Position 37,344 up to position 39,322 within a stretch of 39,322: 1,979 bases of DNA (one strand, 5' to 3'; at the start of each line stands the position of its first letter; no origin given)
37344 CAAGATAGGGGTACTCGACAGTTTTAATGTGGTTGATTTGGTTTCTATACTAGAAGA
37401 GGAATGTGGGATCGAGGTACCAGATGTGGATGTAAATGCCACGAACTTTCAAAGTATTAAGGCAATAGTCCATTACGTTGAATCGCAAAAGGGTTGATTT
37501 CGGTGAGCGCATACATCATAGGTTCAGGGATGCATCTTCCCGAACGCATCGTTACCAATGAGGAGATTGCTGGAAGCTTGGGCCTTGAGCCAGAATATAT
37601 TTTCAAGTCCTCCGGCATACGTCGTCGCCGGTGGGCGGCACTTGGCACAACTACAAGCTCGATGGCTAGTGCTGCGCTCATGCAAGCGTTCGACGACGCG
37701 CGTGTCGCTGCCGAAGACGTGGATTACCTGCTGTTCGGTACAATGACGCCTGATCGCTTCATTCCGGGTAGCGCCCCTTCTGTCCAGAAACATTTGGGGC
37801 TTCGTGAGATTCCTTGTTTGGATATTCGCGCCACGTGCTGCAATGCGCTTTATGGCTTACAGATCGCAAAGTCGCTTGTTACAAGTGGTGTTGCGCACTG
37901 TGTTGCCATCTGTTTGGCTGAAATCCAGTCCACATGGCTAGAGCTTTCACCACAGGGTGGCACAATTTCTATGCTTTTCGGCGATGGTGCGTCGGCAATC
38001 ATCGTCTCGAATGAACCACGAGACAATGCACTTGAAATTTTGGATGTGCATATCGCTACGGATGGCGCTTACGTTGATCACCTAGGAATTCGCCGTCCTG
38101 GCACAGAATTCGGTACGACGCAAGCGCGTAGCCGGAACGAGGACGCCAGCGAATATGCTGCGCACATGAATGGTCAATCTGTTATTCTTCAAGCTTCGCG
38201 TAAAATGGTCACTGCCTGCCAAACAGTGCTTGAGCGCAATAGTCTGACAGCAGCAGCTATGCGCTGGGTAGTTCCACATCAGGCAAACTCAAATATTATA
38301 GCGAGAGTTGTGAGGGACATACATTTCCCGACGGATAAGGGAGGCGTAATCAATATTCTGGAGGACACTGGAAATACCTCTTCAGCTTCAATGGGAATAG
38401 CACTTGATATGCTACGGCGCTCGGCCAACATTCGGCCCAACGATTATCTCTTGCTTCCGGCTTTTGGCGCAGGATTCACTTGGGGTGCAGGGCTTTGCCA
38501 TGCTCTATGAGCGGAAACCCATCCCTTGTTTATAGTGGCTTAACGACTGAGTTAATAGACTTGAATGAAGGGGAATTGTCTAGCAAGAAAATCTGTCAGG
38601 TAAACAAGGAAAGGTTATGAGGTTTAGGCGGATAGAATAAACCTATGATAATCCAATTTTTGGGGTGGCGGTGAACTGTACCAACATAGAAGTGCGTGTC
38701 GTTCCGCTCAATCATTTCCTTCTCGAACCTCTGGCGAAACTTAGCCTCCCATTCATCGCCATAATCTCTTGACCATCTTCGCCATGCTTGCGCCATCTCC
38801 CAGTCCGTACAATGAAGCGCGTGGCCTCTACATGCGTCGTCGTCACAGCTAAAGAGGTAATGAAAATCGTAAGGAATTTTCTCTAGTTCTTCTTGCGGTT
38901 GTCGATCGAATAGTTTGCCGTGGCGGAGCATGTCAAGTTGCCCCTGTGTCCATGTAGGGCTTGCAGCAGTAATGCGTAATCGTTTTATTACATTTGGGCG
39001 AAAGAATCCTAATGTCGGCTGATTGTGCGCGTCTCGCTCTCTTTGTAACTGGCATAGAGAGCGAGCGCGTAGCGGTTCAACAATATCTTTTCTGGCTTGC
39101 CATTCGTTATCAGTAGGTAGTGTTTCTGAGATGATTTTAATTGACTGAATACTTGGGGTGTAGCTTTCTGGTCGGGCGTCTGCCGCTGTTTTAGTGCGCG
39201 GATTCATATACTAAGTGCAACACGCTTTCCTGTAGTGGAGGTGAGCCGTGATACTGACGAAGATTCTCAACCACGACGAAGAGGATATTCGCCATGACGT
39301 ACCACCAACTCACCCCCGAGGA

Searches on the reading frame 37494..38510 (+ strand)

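Call 22: search_protein_families(library=pfam, proteins=[window:37494-38510:+], max_evalue=0.01)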
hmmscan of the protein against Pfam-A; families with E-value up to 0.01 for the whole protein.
window:37494-38510:+ (338 aa): 5 families
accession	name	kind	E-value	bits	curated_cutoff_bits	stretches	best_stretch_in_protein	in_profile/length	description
PF08541.16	ACP_syn_III_C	-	1.6e-24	86.3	26.6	1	246-334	1-87/90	3-Oxoacyl-[acyl-carrier-protein (ACP)] synthase III C terminal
PF08545.16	ACP_syn_III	-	6.1e-16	58.5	24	1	109-191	1-80/80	3-Oxoacyl-[acyl-carrier-protein (ACP)] synthase III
PF07451.17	SpoVAD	-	0.00037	19.8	22.1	1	19-138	19-129/329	Stage V sporulation protein AD (SpoVAD)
PF00108.29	Thiolase_N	-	0.0012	18.7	26.4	1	52-140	21-110/260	Thiolase, N-terminal domain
PF00195.25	Chal_sti_synt_N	-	0.01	15.8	27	0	50-175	95-225/225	Chalcone and stilbene synthases, N-terminal domain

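Call 61: search_protein_families(library=padloc, proteins=[window:37494-38510:+], max_evalue=0.001)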
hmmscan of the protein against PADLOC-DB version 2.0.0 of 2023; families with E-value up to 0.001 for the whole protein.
window:37494-38510:+ (338 aa): 0 families

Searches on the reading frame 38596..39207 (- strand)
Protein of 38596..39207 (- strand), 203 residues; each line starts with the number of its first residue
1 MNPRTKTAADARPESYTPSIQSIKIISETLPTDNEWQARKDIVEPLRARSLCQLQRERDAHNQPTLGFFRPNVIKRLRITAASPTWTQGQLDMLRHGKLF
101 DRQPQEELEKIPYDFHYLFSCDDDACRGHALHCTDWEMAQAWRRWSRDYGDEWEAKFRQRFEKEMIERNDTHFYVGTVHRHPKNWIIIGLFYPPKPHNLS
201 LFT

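Call 22: search_protein_families(library=pfam, proteins=[window:38596-39207:-], max_evalue=0.01)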
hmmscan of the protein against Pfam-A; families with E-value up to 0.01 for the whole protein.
window:38596-39207:- (203 aa): 0 families

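Call 61: search_protein_families(library=padloc, proteins=[window:38596-39207:-], max_evalue=0.001)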
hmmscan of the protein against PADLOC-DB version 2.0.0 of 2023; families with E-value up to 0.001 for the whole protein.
window:38596-39207:- (203 aa): 3 families
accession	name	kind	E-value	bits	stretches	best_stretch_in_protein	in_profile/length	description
PDLC04508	PDC-M19B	-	1.5e-37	127.6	1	6-202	64-269/269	-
PDLC04507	PDC-M19B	-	2.5e-14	51.4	1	60-196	108-242/252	-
PDLC04506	PDC-M19B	-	9.8e-06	23.2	1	9-139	76-233/236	-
